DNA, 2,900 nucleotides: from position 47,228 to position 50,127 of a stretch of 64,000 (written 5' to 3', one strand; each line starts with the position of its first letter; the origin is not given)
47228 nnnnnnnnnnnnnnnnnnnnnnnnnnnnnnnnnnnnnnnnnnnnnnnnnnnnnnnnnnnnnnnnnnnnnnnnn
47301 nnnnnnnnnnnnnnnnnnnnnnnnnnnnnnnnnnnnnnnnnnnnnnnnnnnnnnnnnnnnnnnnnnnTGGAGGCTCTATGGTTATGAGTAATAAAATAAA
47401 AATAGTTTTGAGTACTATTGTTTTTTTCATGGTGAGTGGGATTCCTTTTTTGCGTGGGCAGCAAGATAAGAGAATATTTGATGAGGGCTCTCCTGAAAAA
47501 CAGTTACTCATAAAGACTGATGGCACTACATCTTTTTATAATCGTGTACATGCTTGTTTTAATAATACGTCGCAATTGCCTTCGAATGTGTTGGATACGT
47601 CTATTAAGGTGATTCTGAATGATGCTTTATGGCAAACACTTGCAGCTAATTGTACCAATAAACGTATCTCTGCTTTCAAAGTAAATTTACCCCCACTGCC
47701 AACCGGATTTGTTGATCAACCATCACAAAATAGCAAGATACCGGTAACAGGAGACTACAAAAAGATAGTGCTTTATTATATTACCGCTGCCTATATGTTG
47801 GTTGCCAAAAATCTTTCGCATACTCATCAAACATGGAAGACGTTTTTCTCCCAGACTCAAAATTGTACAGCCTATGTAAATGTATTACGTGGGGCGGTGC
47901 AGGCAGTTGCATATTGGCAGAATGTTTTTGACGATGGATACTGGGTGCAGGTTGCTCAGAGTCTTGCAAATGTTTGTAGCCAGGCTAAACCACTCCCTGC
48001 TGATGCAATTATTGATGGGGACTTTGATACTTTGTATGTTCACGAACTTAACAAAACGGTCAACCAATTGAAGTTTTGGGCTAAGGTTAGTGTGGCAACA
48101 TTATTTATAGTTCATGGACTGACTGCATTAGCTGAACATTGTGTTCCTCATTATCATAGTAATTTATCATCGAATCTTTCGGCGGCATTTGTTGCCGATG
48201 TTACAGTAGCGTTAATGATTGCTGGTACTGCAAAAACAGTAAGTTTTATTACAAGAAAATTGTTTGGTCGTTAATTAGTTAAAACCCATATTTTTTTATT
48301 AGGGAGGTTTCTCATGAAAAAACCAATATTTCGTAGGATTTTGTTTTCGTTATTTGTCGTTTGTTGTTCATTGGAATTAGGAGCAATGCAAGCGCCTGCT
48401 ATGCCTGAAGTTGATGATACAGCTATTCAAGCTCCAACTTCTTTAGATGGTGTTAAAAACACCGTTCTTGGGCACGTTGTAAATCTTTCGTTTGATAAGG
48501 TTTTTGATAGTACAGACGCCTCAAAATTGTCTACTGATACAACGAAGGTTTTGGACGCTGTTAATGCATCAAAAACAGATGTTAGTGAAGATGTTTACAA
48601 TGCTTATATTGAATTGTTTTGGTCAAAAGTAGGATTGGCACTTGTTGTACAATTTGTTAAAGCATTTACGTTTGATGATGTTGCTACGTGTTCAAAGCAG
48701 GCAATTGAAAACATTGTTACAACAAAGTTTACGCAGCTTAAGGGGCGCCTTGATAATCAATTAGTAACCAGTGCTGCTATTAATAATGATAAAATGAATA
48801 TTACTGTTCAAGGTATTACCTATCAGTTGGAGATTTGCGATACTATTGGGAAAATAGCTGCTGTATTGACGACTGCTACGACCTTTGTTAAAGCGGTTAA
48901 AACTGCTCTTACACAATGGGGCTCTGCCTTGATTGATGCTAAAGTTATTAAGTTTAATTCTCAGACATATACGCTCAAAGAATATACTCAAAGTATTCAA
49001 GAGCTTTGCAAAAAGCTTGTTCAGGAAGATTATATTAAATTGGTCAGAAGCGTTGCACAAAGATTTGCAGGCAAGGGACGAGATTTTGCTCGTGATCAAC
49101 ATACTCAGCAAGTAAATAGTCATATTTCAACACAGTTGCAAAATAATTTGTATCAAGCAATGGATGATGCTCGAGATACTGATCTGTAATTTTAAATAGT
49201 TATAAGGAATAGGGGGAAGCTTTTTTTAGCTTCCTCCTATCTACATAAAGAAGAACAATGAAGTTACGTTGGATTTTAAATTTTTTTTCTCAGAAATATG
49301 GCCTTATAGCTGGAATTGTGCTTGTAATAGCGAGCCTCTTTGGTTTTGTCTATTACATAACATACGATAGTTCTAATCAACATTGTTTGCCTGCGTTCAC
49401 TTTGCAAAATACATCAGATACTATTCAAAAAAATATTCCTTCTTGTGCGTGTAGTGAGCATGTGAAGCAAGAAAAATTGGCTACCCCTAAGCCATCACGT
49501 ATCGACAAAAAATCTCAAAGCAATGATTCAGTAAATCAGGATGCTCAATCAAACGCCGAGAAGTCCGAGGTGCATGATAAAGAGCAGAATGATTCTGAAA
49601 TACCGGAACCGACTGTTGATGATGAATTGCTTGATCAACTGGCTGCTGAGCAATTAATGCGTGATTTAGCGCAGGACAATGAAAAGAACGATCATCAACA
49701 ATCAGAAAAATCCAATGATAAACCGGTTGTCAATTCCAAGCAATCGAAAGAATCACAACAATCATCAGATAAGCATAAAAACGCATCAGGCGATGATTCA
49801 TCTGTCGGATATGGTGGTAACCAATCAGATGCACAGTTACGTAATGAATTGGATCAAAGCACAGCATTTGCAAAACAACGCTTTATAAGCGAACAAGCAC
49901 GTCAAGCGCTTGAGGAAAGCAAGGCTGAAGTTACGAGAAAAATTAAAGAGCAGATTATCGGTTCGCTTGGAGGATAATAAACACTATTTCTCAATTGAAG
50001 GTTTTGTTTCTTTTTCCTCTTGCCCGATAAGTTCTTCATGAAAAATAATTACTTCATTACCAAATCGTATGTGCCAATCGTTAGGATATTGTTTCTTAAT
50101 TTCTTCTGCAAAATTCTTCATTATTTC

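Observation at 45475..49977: Five-gene same-strand operon of exported ORFans: candidate lineage-specific surface or effector system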

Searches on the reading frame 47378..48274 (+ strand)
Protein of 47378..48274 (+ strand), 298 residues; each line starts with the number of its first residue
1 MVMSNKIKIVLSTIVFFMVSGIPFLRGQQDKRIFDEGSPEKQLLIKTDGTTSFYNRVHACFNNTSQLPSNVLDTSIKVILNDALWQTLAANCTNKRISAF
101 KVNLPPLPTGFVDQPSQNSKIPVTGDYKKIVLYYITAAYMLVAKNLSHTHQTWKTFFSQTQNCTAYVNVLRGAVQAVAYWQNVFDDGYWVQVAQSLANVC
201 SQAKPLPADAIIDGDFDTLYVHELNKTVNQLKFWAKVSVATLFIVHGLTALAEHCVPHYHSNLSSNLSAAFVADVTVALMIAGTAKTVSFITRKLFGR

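Call 3: search_protein_families(library=pfam, proteins=[window:47378-48274:+], max_evalue=1)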
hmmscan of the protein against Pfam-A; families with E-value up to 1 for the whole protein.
window:47378-48274:+ (298 aa): 2 families
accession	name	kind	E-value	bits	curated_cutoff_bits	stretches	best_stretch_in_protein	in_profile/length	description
PF06532.16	NrsF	-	0.098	12.9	26.8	1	222-282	40-99/204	Negative regulator of sigma F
PF20165.3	KBTB_W-LIR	-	0.29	11.7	19.7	1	185-194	2-11/12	KBTB, W-type LIR motif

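Call 6: find_encoding_contigs(protein=window:47378-48274:+, flank=10000, max_places=6)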
Protein window:47378-48274:+ (298 aa): no gene with exactly this product is on record in the collection.

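Call 8: search_protein_families(library=ncbifam, proteins=[window:47378-48274:+], max_evalue=0.01)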
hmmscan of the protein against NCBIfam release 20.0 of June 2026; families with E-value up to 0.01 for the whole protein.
window:47378-48274:+ (298 aa): 0 families

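Call 10: find_homologous_proteins(query=window:47378-48274:+, max_evalue=0.01)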
Query window:47378-48274:+ (298 aa): 1 proteins with E <= 0.01 among 745 candidates.
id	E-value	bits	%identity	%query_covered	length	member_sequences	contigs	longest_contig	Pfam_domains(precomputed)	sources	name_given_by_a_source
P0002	6.4e-197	671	100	100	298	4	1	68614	-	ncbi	-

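Call 65: search_solved_structures(query=window:47378-48274:+, max_evalue=1)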
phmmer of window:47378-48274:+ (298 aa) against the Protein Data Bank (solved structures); distinct sequences matched with E-value up to 1: 0.

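Call 89: search_protein_families(library=phrogs, proteins=[window:47378-48274:+], max_evalue=0.01)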
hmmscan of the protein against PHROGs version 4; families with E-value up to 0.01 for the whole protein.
window:47378-48274:+ (298 aa): 0 families

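Call 90: search_protein_families(library=padloc, proteins=[window:47378-48274:+], max_evalue=0.01)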
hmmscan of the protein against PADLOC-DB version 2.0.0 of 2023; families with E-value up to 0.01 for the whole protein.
window:47378-48274:+ (298 aa): 0 families

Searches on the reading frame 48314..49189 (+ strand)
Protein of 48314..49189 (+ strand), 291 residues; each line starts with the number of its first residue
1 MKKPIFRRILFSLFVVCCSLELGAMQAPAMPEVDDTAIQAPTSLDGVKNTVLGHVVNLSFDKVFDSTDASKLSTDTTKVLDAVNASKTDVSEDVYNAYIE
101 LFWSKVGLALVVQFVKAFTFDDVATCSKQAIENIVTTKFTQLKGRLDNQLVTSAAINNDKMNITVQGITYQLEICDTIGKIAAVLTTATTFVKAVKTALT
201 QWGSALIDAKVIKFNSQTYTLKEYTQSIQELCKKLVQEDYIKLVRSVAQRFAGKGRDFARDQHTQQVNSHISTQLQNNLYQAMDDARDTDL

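Call 3: search_protein_families(library=pfam, proteins=[window:48314-49189:+], max_evalue=1)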
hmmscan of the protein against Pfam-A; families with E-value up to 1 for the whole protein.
window:48314-49189:+ (291 aa): 0 families

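Call 8: search_protein_families(library=ncbifam, proteins=[window:48314-49189:+], max_evalue=0.01)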
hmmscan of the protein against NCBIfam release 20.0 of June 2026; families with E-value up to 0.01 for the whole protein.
window:48314-49189:+ (291 aa): 0 families

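Call 23: find_homologous_proteins(query=window:48314-49189:+, max_evalue=1)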
Query window:48314-49189:+ (291 aa): 1 proteins with E <= 1 among 1794 candidates.
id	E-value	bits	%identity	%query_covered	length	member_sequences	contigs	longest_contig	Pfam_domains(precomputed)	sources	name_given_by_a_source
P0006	1.5e-183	626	100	100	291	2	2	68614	-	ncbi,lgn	-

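Call 39: predict_structure(protein=window:48314-49189:+)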
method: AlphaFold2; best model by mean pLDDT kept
length: 291 residues; sequences in the alignment: 1
mean_pLDDT: 43.0   pTM: 0.32
mean pLDDT of the five models: 43.0, 39.6, 39.0, 35.8, 34.0
residues with pLDDT >= 90: 0; 70-90: 0; 50-70: 77; < 50: 214
segments of 3 or more residues with pLDDT < 50: 1-73, 88-98, 117-124, 177-217, 221-291
pLDDT, mean of each block of 10 residues (from residue 1): 30 34 29 34 39 38 38 52 51 47 50 49 53 59 51 59 58 50 41 39 39 43 43 37 36 35 37 39 37 28
secondary structure, 60 per line:
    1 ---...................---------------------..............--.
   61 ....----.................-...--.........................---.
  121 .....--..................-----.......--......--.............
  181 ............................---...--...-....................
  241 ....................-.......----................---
elements in order: H4-22 H44-57 H60-64 H69-85 H92-116 H120-125 H128-145 E151-157 E160-165 E168-173 H174-208 E212-214 E217-219 H221-260 H262-268 H273-288

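Call 66: search_solved_structures(query=window:48314-49189:+, max_evalue=1)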
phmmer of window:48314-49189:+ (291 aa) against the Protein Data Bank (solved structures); distinct sequences matched with E-value up to 1: 2.
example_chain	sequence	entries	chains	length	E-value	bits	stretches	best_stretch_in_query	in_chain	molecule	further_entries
5n6y_A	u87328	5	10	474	0.16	14.8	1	30-171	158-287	Nitrogenase vanadium-iron protein alpha chain | Nitrogenase protein alpha chain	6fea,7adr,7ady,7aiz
5y3x_A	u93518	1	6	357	0.64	12.8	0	232-265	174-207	Beta-xylanase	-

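Call 89: search_protein_families(library=phrogs, proteins=[window:48314-49189:+], max_evalue=0.01)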
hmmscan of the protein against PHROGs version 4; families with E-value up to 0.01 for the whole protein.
window:48314-49189:+ (291 aa): 0 families

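Call 90: search_protein_families(library=padloc, proteins=[window:48314-49189:+], max_evalue=0.01)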
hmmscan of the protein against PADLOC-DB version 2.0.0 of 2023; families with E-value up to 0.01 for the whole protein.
window:48314-49189:+ (291 aa): 0 families

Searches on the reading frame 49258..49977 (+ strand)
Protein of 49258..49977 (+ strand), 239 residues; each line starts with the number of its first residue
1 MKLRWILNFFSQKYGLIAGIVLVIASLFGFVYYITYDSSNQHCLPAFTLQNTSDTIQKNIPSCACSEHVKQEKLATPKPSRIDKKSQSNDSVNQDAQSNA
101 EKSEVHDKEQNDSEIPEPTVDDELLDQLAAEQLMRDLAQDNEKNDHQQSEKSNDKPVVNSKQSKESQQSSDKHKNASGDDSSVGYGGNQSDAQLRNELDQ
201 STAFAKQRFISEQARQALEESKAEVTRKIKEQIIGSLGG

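Call 3: search_protein_families(library=pfam, proteins=[window:49258-49977:+], max_evalue=1)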
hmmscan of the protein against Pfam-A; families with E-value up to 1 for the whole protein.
window:49258-49977:+ (239 aa): 2 families
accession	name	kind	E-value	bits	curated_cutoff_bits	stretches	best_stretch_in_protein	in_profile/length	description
PF09945.14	DUF2177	-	0.079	13.5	26.9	1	21-50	73-102/124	Predicted membrane protein (DUF2177)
PF10011.15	DUF2254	-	0.08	12.2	28.8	1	15-88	124-193/368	Predicted membrane protein (DUF2254)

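Call 8: search_protein_families(library=ncbifam, proteins=[window:49258-49977:+], max_evalue=0.01)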
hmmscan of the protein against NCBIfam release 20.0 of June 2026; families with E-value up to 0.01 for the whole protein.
window:49258-49977:+ (239 aa): 1 family
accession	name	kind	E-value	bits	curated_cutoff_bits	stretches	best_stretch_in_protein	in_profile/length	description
NF006360.0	PRK08581.1-2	equivalog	0.0067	14.9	605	1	24-223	148-337/709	amidase domain-containing protein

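Call 48: find_homologous_proteins(query=A4, max_evalue=0.01)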
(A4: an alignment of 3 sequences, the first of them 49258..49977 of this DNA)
Query A4 (3 sequences) (239 aa, profile of the alignment): 5 proteins with E <= 0.01 among 8000 candidates.
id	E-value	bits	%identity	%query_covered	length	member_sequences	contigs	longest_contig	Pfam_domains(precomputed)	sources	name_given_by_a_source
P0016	6.9e-162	557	-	-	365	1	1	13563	-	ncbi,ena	-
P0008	5.1e-80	288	100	100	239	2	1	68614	-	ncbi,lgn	-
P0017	2.8e-53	200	-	-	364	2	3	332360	-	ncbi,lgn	-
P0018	1.4e-48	184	24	31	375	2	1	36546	-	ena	-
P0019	2.0e-35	141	-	-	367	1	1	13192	-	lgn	-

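Call 49: find_encoding_contigs(protein=P0017, flank=10000, max_places=2)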
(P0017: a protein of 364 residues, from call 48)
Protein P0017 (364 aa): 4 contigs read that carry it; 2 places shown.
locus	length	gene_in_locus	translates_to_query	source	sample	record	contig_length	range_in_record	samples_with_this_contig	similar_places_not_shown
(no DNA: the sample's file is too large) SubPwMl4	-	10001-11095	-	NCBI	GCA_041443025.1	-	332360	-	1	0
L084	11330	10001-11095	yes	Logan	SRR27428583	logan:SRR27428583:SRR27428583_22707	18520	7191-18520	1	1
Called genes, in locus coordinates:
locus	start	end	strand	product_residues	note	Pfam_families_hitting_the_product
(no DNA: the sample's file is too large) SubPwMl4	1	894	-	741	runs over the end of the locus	PF00149:Metallophos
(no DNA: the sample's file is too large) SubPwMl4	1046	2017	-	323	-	PF01699:Na_Ca_ex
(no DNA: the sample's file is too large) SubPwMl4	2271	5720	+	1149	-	PF02811:PHP, PF07733:DNA_pol3_alpha, PF17657:DNA_pol3_finger, PF14579:HHH_6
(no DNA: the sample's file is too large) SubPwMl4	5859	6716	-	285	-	-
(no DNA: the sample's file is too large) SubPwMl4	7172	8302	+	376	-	-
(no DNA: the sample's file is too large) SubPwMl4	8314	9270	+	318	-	-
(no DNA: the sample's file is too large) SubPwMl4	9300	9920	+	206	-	-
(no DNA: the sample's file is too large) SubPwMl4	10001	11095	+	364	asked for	-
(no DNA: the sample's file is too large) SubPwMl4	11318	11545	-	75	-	-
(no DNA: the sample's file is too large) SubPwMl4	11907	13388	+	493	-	-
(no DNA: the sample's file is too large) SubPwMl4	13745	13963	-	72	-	-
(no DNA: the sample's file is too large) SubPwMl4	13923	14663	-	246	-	PF02661:Fic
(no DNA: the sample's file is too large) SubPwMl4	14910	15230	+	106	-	-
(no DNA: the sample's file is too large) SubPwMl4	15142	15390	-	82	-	-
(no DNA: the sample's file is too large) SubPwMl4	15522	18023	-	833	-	-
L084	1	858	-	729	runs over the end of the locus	PF00149:Metallophos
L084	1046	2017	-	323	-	PF01699:Na_Ca_ex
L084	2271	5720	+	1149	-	PF02811:PHP, PF07733:DNA_pol3_alpha, PF17657:DNA_pol3_finger, PF14579:HHH_6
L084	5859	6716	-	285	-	-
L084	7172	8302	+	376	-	-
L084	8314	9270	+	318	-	-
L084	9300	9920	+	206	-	-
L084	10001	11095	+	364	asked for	-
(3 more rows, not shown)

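Call 50: find_encoding_contigs(protein=P0018, flank=10000, max_places=2)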
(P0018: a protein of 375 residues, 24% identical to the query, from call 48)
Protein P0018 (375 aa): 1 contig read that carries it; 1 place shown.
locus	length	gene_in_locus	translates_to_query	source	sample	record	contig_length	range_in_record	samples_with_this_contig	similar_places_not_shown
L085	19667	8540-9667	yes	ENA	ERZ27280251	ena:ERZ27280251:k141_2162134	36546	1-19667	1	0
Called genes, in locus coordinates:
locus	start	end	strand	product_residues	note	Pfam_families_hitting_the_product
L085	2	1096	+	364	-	?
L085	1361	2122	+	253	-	PF02661:Fic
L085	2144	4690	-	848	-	PF01624:MutS_I, PF05192:MutS_III, PF05190:MutS_IV, PF00488:MutS_V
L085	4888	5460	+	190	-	-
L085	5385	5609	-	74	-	-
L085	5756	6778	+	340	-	-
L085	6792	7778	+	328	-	-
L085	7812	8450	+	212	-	-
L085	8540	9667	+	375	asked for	-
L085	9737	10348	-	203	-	-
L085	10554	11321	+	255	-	-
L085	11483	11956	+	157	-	-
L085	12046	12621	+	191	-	PF01725:Ham1p_like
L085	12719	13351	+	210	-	PF13606:Ank_3 (faint), PF12796:Ank_2, PF13857:Ank_5 (faint), PF00023:Ank (weak), PF13637:Ank_4 (weak), PF12796:Ank_2 (weak)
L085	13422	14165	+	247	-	PF02661:Fic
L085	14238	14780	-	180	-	PF00293:NUDIX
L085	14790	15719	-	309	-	PF01636:APH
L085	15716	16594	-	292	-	PF08843:AbiEii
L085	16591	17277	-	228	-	-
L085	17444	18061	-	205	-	PF02661:Fic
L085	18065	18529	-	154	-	PF01381:HTH_3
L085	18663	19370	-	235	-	PF00300:His_Phos_1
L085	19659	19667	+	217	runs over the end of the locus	PF02224:Cytidylate_kin, PF13189:Cytidylate_kin2, PF13238:AAA_18 (weak)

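Call 51: find_encoding_contigs(protein=P0019, flank=10000, max_places=2)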
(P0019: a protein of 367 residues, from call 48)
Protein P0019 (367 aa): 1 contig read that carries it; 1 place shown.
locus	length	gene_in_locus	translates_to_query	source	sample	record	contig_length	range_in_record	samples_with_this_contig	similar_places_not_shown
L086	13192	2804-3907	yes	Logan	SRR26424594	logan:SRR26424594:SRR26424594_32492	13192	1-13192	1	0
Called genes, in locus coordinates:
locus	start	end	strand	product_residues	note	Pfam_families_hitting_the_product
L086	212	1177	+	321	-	-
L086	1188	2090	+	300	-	-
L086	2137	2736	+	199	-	-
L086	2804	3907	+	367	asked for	-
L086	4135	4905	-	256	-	-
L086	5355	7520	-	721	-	PF01751:Toprim, PF01131:Topoisom_bac, PF01396:Zn_ribbon_Top1, PF24029:DUF7340 (faint), PF01396:Zn_ribbon_Top1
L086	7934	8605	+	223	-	-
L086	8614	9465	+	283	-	-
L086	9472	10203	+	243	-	PF01553:Acyltransferase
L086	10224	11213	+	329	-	PF01882:DUF58 (weak), PF00092:VWA, PF13519:VWA_2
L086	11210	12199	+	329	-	PF05762:VWA_CoxE (faint), PF00092:VWA, PF13519:VWA_2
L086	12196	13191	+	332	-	?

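Call 74: predict_structure(alignment_id=A9)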
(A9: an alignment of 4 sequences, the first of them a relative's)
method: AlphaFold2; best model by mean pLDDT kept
length: 365 residues; sequences in the alignment: 4
mean_pLDDT: 55.9   pTM: 0.37
mean pLDDT of the five models: 55.9, 52.6, 48.0, 46.8, 46.6
residues with pLDDT >= 90: 42; 70-90: 95; 50-70: 37; < 50: 191
segments of 3 or more residues with pLDDT < 50: 1-38, 162-314
pLDDT, mean of each block of 10 residues (from residue 1): 34 36 40 42 82 77 92 81 73 90 89 92 87 59 88 86 36 30 35 40 31 32 33 32 34 34 30 34 35 32 33 51 72 82 78 75 67
secondary structure, 60 per line:
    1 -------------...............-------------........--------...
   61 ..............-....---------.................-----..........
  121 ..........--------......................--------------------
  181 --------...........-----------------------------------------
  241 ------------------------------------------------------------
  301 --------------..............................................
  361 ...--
elements in order: H14-28 H42-49 H58-74 H76-79 H89-105 H111-130 H139-160 H189-199 H315-363

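Call 76: fold_search(model_id=the predicted structure, library=pdb)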
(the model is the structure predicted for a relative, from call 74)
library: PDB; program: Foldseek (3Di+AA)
matches with E <= 10: 354; with E <= 0.001: 0
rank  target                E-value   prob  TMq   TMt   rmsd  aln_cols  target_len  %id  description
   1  1shr_B                5.3e-01  0.13  0.14  0.28  13.7       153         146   14  Crystal structure of ferrocyanide bound human hemoglobin A2 at 1.88A resolution (released 2004-10-26)
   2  1zu2_MODEL_1_A        6.0e-01  0.11  0.14  0.24  16.1       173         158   11  Solution NMR structure of the plant Tom20 mitochondrial import receptor from Arabidopsis thaliana (released 2005-12-06)
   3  1irc                  6.7e-01  0.08  0.11  0.20  14.4       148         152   15  CYSTEINE RICH INTESTINAL PROTEIN (released 1996-07-11)
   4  3ag0                  7.9e-01  0.10  0.12  0.24  17.5       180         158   14  Crystal structure of carbonmonoxy human cytoglobin (released 2011-02-02)
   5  2cpt_MODEL_1_A        8.3e-01  0.14  0.12  0.28  17.3       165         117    8  Solution structure of MIT domain from human SKD1 (released 2005-11-19)
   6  4cqi                  9.9e-01  0.15  0.13  0.36  18.3       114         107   15  Crystal structure of recombinant tubulin-binding cofactor A (TBCA) from Leishmania major (released 2014-11-26)
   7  5ee4_F                9.9e-01  0.12  0.14  0.29  11.7       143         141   15  The crystal structure of HpuA from Kingella denitrificans in complex with human haemoglobin (released 2015-11-04)
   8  1hbr_D                1.0e+00  0.09  0.11  0.23  14.7       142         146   15  R-STATE FORM OF CHICKEN HEMOGLOBIN D (released 1999-03-26)
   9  8gab_A                1.1e+00  0.30  0.17  0.45   5.8       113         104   10  Crystal structure of CTLA-4 in complex with a high affinity CTLA-4 binder (released 2024-08-21)
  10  9sob_T                1.2e+00  0.06  0.10  0.06  14.6       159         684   11  Structural Model of the Nuclear Pore Complex in Arabidopsis thaliana (released 2025-11-05)
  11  3n1b_B                1.3e+00  0.15  0.18  0.36  10.5       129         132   14  C-terminal domain of Vps54 subunit of the GARP complex (released 2010-07-14)
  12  3wtg_B                1.3e+00  0.08  0.12  0.25  15.5       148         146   14  Crystal structure of Emu (dromaius novaehollandiae) hemoglobin at 2.3 angstrom resolution (released 2014-07-02)
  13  1d8u_A                1.3e+00  0.08  0.11  0.20  18.6       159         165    9  CRYSTAL STRUCTURE OF NON-SYMBIOTIC PLANT HEMOGLOBIN FROM RICE (released 2001-01-10)
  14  7ado_B                1.3e+00  0.08  0.13  0.16  12.7       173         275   11  Cryo-EM structure of human ER membrane protein complex in lipid nanodiscs (released 2020-12-02)
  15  8eja_B                1.4e+00  0.14  0.14  0.35  18.1       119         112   12  Computational design of potent and selective inhibitors of Bak and Bax (released 2024-03-20)
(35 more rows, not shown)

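Call 89: search_protein_families(library=phrogs, proteins=[window:49258-49977:+], max_evalue=0.01)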
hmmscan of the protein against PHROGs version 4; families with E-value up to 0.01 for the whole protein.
window:49258-49977:+ (239 aa): 0 families

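Call 90: search_protein_families(library=padloc, proteins=[window:49258-49977:+], max_evalue=0.01)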
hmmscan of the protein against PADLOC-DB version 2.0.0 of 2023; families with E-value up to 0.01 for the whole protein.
window:49258-49977:+ (239 aa): 0 families

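Call 92: find_related_loci(query=A9, collection=metagenome_contigs, flank=10000)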
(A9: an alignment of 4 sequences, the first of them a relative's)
Query A9 (365 aa) in metagenome_contigs; peptide patterns used: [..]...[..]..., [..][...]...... (x = any residue, [..] = any of these).
600 stretches matched a pattern (row limit reached: there are more); 1 encode a relative of the query (tblastn E <= 1e-3); 1 distinct loci.
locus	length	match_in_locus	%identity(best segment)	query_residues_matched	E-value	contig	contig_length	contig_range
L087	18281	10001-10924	29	41-363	2e-27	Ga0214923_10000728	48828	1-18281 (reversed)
